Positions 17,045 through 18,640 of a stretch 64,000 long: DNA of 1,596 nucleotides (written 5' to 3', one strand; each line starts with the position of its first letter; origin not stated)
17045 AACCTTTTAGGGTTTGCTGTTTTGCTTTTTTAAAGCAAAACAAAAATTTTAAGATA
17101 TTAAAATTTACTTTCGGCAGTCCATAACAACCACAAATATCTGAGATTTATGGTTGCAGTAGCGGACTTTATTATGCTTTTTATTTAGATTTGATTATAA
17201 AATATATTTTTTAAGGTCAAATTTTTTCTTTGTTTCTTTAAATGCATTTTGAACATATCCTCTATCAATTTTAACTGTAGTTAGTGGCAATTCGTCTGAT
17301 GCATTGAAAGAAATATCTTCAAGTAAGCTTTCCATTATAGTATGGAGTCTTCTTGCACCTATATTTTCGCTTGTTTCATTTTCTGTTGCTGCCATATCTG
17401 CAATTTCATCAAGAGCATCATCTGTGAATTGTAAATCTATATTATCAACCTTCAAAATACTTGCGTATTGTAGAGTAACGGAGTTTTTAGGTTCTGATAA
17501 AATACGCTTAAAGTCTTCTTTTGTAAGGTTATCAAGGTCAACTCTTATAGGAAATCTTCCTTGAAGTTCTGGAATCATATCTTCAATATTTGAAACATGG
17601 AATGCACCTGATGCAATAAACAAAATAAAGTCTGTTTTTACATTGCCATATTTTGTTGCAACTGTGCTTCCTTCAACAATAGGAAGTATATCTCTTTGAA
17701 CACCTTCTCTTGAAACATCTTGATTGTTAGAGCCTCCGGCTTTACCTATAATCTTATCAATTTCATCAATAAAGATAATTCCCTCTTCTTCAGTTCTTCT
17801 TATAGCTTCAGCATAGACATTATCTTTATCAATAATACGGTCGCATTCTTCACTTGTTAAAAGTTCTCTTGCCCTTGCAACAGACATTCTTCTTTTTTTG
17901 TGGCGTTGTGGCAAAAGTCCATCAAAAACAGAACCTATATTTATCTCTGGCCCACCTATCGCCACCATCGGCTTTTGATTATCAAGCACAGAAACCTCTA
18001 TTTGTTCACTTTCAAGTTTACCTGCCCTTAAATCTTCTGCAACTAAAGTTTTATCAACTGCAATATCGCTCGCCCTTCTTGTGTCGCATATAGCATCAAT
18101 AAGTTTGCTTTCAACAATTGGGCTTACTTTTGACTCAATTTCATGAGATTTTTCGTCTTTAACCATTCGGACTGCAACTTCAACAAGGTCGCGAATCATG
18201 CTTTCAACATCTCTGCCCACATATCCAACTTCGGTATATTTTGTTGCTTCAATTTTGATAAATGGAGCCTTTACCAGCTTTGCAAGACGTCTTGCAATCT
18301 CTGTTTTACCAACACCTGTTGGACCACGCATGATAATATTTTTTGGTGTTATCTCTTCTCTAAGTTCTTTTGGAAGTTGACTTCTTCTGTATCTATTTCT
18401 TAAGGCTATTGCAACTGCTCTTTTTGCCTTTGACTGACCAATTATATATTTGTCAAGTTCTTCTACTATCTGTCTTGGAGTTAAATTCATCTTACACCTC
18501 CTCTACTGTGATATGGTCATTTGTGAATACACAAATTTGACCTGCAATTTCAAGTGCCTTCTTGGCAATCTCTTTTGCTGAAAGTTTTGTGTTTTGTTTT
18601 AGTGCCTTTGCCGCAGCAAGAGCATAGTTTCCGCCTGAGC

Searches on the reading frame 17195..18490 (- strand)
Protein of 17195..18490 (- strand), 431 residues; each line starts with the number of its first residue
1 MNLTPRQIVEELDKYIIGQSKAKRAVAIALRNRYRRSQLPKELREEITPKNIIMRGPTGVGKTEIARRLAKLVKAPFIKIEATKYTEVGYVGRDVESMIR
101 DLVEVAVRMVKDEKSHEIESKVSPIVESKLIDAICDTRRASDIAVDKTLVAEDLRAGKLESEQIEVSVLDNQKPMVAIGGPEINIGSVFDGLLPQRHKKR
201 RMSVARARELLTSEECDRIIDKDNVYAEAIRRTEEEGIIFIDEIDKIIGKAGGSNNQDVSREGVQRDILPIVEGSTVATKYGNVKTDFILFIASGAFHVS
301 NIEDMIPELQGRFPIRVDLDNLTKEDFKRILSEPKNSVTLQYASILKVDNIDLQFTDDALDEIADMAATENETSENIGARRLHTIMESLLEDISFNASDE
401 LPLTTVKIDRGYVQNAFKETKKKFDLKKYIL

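Call 12: find_encoding_contigs(protein=window:17195-18490:-, flank=10000, max_places=10)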
Protein window:17195-18490:- (431 aa): 14 contigs read that carry it; 6 places shown.
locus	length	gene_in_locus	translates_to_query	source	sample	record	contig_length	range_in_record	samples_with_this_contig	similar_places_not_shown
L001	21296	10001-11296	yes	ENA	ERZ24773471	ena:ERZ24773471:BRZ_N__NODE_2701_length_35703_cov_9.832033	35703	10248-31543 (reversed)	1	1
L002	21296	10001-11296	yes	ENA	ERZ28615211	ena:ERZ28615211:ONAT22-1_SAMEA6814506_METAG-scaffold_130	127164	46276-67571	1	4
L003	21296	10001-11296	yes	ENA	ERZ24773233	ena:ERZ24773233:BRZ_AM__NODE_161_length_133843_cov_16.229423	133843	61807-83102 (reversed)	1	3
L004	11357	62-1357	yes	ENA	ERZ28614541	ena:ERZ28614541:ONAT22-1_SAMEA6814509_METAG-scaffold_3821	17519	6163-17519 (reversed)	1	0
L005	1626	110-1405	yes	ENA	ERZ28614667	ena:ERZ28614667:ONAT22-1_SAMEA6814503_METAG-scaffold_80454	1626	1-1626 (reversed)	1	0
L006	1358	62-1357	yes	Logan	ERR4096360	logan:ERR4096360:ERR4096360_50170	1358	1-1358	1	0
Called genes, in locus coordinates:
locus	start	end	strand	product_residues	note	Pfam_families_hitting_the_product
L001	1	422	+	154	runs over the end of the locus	-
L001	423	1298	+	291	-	-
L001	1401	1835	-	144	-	PF08769:Spo0A_C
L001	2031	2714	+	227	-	PF08713:DNA_alkylation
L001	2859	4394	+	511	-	PF05362:Lon_C (faint), PF13541:ChlI, PF00158:Sigma54_activat (faint), PF01078:Mg_chelatase, PF07728:AAA_5, PF00493:MCM (weak), PF13335:Mg_chelatase_C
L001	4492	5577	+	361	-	PF02481:DNA_processg_A, PF17782:WHD_DprA (weak)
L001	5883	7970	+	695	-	PF01751:Toprim, PF01131:Topoisom_bac, PF01396:Zn_ribbon_Top1, PF13408:Zn_ribbon_recom (faint), PF01396:Zn_ribbon_Top1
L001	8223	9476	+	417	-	PF01134:GIDA, PF07992:Pyr_redox_2 (weak)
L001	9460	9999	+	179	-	PF00227:Proteasome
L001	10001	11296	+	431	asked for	PF00004:AAA (weak), PF07728:AAA_5 (faint), PF07724:AAA_2, PF00004:AAA (weak)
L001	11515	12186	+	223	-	PF00899:ThiF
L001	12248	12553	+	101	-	PF00085:Thioredoxin, PF14595:Thioredoxin_9 (weak), PF13098:Thioredoxin_2, PF13905:Thioredoxin_8 (faint), PF13192:Thioredoxin_3 (weak), PF04756:OST3_OST6 (weak)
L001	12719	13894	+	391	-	PF00266:Aminotran_5, PF01212:Beta_elim_lyase (weak), PF01041:DegT_DnrJ_EryC1 (weak)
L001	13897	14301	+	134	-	PF01592:NifU_N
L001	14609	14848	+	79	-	-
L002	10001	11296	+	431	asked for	PF00004:AAA (weak), PF07728:AAA_5 (faint), PF07724:AAA_2, PF00004:AAA (weak)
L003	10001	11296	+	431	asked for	PF00004:AAA (weak), PF07728:AAA_5 (faint), PF07724:AAA_2, PF00004:AAA (weak)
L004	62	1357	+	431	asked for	PF00004:AAA (weak), PF07728:AAA_5 (faint), PF07724:AAA_2, PF00004:AAA (weak)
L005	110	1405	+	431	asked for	PF00004:AAA (weak), PF07728:AAA_5 (faint), PF07724:AAA_2, PF00004:AAA (weak)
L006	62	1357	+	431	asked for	PF00004:AAA (weak), PF07728:AAA_5 (faint), PF07724:AAA_2, PF00004:AAA (weak)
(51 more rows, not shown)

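Call 15: find_related_loci(query=window:17195-18490:-, collection=genome_contigs, flank=10000)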
Query window:17195-18490:- (431 aa) in genome_contigs; peptide patterns used: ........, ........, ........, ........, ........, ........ (x = any residue, [..] = any of these).
600 stretches matched a pattern (row limit reached: there are more); 591 encode a relative of the query (tblastn E <= 1e-3); the best 80 are kept; 80 distinct loci.
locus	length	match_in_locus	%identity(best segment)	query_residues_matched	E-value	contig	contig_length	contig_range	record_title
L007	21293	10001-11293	85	1-431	0e+0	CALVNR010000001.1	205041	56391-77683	MAG: uncultured Clostridia bacterium isolate BRZ_QS__bin44 genome assembly, contig: BRZ_QS__NODE_30_length_205041_cov_19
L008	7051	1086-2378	85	1-431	0e+0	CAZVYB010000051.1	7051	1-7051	MAG TPA_asm: uncultured Lachnospiraceae bacterium isolate SRP315200_co2_729 genome assembly, contig: NODE_18052_length_7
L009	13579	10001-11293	73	1-431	0e+0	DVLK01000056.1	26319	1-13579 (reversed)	MAG TPA_asm: Candidatus Caccovivens faecavium isolate ChiW6-1002 ChiW6__C70156_L26319_SRR5512644, whole genome shotgun s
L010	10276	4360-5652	72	1-431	0e+0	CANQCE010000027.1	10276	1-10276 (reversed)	MAG: uncultured Clostridia bacterium isolate Lapin-004__bin45 genome assembly, contig: Lapin-004__NODE_8866_length_10276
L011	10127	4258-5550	73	1-431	0e+0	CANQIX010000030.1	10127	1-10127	MAG: uncultured Clostridia bacterium isolate Lapin-027__bin36 genome assembly, contig: Lapin-027__NODE_6802_length_10127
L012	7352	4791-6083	70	1-431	0e+0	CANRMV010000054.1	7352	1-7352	MAG: uncultured Clostridia bacterium isolate Lapin-022__bin1 genome assembly, contig: Lapin-022__NODE_10185_length_7352_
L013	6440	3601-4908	62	1-431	7e-177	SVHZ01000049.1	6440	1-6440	MAG: Clostridiales bacterium isolate SIG397 NODE_175756_length_6440_cov_1.453667, whole genome shotgun sequence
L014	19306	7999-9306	61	1-431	2e-169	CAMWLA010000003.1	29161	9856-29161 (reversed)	MAG TPA_asm: uncultured Clostridia bacterium isolate SRR14411335_bin.3_metawrap_v1.3_MAG genome assembly, contig: NODE.1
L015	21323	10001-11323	60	1-431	2e-169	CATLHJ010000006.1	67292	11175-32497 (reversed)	MAG TPA_asm: uncultured Clostridia bacterium isolate MGG05635_1680015436 genome assembly, contig: ERR3199558_490, whole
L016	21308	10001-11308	62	1-431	1e-169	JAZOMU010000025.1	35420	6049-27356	MAG: Christensenellaceae bacterium isolate T1900045645_YK20190339.MAGScoT_cleanbin_000005 SGB_8158_k141_2083150, whole g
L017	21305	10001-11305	62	1-431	2e-168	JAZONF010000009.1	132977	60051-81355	MAG: Christensenellaceae bacterium isolate T1900045642_YK20190336.MAGScoT_cleanbin_000007 SGB_8134_k141_2827453, whole g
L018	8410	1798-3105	61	1-431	7e-168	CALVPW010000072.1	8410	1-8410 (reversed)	MAG: uncultured Clostridia bacterium isolate E09__bin36 genome assembly, contig: E09__k127_57790, whole genome shotgun s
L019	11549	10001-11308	60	1-431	6e-167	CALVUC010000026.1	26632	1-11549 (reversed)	MAG: uncultured Clostridia bacterium isolate BRZ_EC__bin58 genome assembly, contig: BRZ_EC__NODE_2563_length_26632_cov_1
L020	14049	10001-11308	59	1-431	5e-167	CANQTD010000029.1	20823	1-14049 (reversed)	MAG: uncultured Clostridia bacterium isolate Lapin-008__bin52 genome assembly, contig: Lapin-008__NODE_2908_length_20823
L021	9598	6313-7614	59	2-431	1e-166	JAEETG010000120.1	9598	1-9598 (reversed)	MAG: Clostridia bacterium isolate Tb.RUG.40 k141_10177268_flag=1_multi=27.0000_len=9598, whole genome shotgun sequence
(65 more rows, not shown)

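Call 36: find_homologous_proteins(query=window:17195-18490:-, max_evalue=1e-150)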
Query window:17195-18490:- (431 aa): 4966 proteins with E <= 1e-150 among 8000 candidates; the best 120 are listed.
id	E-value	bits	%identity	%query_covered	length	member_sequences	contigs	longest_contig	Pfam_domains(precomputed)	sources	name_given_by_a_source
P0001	6.8e-256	867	94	100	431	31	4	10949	PF07724.21,PF00004.36,PF07728.21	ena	-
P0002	7.4e-255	863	93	100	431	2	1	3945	PF07724.21,PF00004.36,PF07728.21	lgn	-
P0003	1.1e-254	863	93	100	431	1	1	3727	PF07724.21,PF00004.36,PF07728.21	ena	-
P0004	3.5e-254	861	92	100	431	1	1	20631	PF07724.21,PF00004.36,PF07728.21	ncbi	-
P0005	2.0e-253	859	93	100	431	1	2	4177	PF07724.21,PF00004.36,PF07728.21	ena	-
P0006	5.5e-253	857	93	100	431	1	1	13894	PF07724.21,PF00004.36,PF07728.21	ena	-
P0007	5.5e-252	854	90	100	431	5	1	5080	PF07724.21,PF00004.36,PF07728.21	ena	-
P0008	1.2e-251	853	91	100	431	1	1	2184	PF07724.21,PF00004.36,PF07728.21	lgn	-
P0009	1.4e-251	853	91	100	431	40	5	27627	PF07724.21,PF00004.36,PF07728.21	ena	-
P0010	3.2e-251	851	92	100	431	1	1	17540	PF07724.21,PF00004.36,PF07728.21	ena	-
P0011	1.2e-250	850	91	100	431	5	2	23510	PF07724.21,PF00004.36,PF07728.21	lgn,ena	-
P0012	1.2e-248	843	91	100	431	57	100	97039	PF07724.21,PF00004.36,PF07728.21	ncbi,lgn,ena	-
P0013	1.6e-248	843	89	100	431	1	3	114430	PF07724.21,PF00004.36,PF07728.21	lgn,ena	-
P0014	2.2e-248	842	89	100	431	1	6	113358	PF07724.21,PF00004.36,PF07728.21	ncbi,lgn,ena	-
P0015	1.2e-247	840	90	100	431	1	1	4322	PF07724.21,PF00004.36,PF07728.21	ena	-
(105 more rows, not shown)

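Call 37: find_encoding_contigs(protein=P0001, flank=10000, max_places=2)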
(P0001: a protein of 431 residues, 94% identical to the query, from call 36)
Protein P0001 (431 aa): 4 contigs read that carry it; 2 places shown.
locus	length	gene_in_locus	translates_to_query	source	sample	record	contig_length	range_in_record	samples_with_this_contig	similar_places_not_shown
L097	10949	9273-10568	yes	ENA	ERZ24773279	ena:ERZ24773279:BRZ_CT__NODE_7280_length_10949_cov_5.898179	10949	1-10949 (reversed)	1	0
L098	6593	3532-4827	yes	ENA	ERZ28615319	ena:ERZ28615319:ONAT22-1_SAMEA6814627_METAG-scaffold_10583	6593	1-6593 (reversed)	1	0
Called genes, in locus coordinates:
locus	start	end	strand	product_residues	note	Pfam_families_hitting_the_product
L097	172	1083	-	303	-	-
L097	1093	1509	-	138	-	PF08769:Spo0A_C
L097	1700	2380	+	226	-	PF08713:DNA_alkylation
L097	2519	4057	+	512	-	PF05362:Lon_C (faint), PF13541:ChlI, PF00158:Sigma54_activat (faint), PF01078:Mg_chelatase, PF07728:AAA_5, PF00493:MCM (weak), PF13335:Mg_chelatase_C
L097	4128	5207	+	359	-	PF02481:DNA_processg_A, PF17782:WHD_DprA (weak)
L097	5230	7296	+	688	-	PF01751:Toprim, PF01131:Topoisom_bac, PF01396:Zn_ribbon_Top1, PF02150:Zn_ribbon_RPB9 (faint), PF01396:Zn_ribbon_Top1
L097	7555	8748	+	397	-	PF01134:GIDA (weak), PF07992:Pyr_redox_2 (faint), PF01134:GIDA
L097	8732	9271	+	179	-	PF00227:Proteasome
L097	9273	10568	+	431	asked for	PF00004:AAA (weak), PF07728:AAA_5 (faint), PF07724:AAA_2, PF00004:AAA (weak)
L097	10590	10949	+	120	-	?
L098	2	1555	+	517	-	?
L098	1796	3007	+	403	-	PF01134:GIDA (weak), PF07992:Pyr_redox_2 (faint), PF01134:GIDA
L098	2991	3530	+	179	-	PF00227:Proteasome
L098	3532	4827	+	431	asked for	PF00004:AAA (weak), PF07728:AAA_5 (faint), PF07724:AAA_2, PF00004:AAA (weak)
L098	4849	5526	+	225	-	PF00899:ThiF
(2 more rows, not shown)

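Call 38: find_encoding_contigs(protein=P0012, flank=10000, max_places=2)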
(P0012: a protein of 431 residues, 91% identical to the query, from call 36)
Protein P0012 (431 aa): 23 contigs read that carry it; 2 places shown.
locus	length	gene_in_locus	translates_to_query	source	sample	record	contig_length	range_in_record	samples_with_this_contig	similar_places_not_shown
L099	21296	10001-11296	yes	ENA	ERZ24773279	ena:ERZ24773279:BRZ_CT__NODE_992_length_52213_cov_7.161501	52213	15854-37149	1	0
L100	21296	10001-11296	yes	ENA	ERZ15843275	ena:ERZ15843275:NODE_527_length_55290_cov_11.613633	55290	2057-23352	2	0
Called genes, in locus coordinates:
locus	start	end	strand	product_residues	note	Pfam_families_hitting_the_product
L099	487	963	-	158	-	-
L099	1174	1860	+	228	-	PF08713:DNA_alkylation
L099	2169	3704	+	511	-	PF05362:Lon_C (weak), PF13541:ChlI, PF01078:Mg_chelatase, PF07728:AAA_5, PF00493:MCM (weak), PF13335:Mg_chelatase_C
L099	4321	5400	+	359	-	PF02481:DNA_processg_A, PF17782:WHD_DprA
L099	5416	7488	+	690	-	PF01751:Toprim, PF01131:Topoisom_bac, PF01396:Zn_ribbon_Top1, PF02150:Zn_ribbon_RPB9 (faint), PF01396:Zn_ribbon_Top1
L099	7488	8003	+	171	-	PF13023:HD_3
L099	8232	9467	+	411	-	PF01134:GIDA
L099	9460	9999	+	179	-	PF00227:Proteasome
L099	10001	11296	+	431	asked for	PF00004:AAA (weak), PF07728:AAA_5 (faint), PF07724:AAA_2, PF00004:AAA (weak)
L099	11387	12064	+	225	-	PF00899:ThiF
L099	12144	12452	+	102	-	PF00085:Thioredoxin, PF13098:Thioredoxin_2, PF13728:TraF (weak), PF13905:Thioredoxin_8 (faint), PF13192:Thioredoxin_3 (weak)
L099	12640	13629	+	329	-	-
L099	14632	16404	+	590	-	PF12799:LRR_4 (faint), PF13306:LRR_5, PF23952:LRR_EndoS (faint), PF13306:LRR_5, PF13855:LRR_8 (weak), PF13306:LRR_5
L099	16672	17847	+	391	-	PF00266:Aminotran_5, PF01053:Cys_Met_Meta_PP (faint), PF01212:Beta_elim_lyase (weak), PF01041:DegT_DnrJ_EryC1 (weak)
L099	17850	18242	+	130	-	PF01592:NifU_N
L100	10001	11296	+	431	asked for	PF00004:AAA (weak), PF07728:AAA_5 (faint), PF07724:AAA_2, PF00004:AAA (weak)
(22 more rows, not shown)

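Call 39: find_encoding_contigs(protein=P0013, flank=10000, max_places=2)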
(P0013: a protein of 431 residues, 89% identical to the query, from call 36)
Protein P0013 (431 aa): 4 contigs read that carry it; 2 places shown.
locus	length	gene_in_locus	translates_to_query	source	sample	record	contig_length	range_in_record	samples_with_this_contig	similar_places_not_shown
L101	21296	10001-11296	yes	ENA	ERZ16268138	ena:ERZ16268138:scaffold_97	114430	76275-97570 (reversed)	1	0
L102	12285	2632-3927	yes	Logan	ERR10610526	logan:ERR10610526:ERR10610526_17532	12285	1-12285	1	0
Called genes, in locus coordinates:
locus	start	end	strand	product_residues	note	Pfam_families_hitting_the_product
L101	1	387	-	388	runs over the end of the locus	-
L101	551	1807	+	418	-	PF00919:UPF0004, PF04055:Radical_SAM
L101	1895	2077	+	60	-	PF01165:Ribosomal_S21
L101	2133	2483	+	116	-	PF01245:Ribosomal_L19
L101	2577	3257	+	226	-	PF08713:DNA_alkylation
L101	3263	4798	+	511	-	PF05362:Lon_C (weak), PF13541:ChlI, PF01078:Mg_chelatase, PF07728:AAA_5, PF00493:MCM, PF13335:Mg_chelatase_C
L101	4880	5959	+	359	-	PF02481:DNA_processg_A, PF17782:WHD_DprA (faint)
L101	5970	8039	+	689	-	PF01751:Toprim, PF01131:Topoisom_bac, PF01396:Zn_ribbon_Top1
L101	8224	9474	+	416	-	PF01134:GIDA (weak), PF07992:Pyr_redox_2 (faint), PF21799:MurD-like_N (faint), PF01134:GIDA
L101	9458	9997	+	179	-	PF00227:Proteasome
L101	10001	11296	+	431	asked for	PF00004:AAA (weak), PF07728:AAA_5 (faint), PF07724:AAA_2, PF00004:AAA (weak)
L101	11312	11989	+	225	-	PF00899:ThiF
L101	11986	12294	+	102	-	PF00085:Thioredoxin, PF13098:Thioredoxin_2 (weak), PF13905:Thioredoxin_8 (faint)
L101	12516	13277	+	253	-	PF03575:Peptidase_S51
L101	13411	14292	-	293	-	PF02811:PHP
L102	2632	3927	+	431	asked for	PF00004:AAA (weak), PF07728:AAA_5 (faint), PF07724:AAA_2, PF00004:AAA (weak)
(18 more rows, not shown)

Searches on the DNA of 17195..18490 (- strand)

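Call 89: search_with_rna_model(model_id=R1, sources=[L007, L008, L009, L010, L011, L012, L013, L014, L015, L016, L017, L018, L019, L020, L021, L022, L023, L024, L025, L026, L027, L028, L029, L030, L031, L032, L033, L034, L035, L036, L037, L038, L039, L040, L041, L042, L043, L044, L045, L046, L047, L048, L049, L050, L051, L052, L053, L054, L055, L056, L057, L058, L059, L060, L061, L062, L063, L064, L065, L066, L067, L068, L069, L070, L071, L072, L073, L074, L075, L076, L077, L078, L079, L080, L081, L082, L083, L084, L085, L086, L087, L097, L098, L099, L100, L101, L102, L103, L105, L196, L197, L198, L199, L200], max_evalue=0.1)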
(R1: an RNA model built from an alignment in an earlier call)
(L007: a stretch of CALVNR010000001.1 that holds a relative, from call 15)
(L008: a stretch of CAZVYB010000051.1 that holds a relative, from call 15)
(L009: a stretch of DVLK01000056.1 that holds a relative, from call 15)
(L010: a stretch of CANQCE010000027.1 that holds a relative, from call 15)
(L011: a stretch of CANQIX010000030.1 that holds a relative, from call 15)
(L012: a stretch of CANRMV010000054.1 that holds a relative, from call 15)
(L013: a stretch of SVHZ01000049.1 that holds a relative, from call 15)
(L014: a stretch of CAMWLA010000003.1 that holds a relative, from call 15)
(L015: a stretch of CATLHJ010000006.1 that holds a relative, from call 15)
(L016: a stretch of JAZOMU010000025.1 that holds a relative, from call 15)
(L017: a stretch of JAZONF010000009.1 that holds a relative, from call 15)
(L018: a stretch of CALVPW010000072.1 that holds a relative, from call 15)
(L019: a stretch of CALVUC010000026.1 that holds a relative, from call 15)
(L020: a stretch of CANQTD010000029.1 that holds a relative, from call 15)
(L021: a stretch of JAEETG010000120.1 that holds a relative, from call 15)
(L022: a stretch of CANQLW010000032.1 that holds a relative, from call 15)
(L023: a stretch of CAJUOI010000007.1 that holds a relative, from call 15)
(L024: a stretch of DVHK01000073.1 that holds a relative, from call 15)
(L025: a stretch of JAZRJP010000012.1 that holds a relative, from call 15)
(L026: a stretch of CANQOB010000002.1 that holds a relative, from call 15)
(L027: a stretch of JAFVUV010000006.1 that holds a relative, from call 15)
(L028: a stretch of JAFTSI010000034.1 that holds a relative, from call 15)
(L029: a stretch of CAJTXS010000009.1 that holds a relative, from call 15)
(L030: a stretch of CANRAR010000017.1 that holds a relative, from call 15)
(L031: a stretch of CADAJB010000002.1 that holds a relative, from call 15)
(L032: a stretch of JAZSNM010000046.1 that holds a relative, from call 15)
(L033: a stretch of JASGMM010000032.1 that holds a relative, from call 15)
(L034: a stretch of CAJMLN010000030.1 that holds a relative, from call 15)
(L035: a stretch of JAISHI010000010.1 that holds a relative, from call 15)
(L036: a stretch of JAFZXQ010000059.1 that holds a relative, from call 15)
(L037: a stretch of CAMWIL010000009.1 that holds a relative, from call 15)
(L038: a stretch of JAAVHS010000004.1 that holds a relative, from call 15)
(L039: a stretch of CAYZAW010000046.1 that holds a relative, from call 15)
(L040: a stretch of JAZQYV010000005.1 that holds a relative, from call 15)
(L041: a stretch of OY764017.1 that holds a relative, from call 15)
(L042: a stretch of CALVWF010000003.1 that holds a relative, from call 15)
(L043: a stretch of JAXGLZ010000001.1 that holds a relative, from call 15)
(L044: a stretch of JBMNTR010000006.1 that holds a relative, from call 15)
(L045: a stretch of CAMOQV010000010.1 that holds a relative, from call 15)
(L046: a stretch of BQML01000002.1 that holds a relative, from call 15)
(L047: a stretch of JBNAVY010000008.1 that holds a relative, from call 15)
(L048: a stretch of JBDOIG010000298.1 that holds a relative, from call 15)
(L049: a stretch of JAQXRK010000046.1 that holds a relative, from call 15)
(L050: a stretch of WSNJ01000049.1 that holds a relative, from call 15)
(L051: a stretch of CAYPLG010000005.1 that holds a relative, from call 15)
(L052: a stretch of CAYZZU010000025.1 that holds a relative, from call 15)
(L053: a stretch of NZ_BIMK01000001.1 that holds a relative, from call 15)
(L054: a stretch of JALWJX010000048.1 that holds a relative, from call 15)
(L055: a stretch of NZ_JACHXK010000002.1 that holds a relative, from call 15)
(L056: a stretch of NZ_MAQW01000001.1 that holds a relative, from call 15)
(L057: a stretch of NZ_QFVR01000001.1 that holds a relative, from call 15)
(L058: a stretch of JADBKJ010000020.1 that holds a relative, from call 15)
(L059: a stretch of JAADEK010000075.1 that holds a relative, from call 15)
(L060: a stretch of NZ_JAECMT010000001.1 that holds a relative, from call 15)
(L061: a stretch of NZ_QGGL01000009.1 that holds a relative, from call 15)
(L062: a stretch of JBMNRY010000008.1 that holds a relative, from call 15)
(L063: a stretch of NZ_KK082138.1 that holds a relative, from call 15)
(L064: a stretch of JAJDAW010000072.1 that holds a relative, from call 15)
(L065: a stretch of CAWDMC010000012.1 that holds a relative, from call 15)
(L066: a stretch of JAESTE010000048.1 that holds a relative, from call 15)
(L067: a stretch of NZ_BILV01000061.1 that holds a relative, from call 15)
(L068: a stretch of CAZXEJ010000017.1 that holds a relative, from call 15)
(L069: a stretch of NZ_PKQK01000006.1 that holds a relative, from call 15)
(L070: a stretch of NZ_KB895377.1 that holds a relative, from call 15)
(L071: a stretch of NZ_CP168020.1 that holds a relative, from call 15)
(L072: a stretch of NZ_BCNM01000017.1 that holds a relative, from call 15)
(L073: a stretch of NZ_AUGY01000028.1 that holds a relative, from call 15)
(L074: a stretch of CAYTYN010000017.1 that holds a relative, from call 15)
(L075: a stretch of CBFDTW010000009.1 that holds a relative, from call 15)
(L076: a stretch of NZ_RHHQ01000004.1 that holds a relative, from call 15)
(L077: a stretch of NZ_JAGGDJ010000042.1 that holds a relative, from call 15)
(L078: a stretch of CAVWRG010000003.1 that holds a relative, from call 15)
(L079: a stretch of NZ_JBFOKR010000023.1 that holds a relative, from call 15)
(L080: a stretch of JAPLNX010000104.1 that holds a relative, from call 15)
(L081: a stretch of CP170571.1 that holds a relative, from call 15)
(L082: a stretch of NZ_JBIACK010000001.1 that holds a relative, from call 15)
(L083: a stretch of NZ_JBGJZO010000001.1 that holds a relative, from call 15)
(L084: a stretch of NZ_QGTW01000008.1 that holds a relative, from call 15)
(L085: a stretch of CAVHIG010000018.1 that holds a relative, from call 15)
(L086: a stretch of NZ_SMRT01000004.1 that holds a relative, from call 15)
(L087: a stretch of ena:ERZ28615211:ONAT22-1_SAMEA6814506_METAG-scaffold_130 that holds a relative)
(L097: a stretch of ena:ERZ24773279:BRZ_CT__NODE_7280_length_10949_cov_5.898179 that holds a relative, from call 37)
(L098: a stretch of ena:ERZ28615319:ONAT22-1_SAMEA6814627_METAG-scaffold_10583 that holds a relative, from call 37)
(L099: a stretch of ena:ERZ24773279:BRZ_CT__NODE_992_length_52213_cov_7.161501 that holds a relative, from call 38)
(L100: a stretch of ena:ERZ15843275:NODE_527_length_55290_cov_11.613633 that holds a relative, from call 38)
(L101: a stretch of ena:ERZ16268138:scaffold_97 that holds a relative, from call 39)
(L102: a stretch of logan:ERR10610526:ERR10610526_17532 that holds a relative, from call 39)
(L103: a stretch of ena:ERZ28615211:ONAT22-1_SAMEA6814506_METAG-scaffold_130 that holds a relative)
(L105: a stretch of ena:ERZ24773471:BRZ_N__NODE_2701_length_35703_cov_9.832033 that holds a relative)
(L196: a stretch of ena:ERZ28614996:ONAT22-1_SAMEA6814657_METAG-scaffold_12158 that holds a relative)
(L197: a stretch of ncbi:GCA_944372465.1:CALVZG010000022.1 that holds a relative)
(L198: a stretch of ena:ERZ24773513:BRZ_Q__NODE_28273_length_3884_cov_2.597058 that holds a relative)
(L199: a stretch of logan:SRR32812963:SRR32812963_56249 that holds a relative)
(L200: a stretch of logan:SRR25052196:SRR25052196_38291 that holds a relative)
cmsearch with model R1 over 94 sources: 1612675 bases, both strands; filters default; matches with E-value up to 0.1: 3.
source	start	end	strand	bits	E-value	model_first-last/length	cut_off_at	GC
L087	2846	2935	-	37.6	1.7e-06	1-68/68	no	0.4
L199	9812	9914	+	24.6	0.0075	1-68/68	no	0.26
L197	19755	19847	+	24.4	0.0083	1-68/68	no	0.24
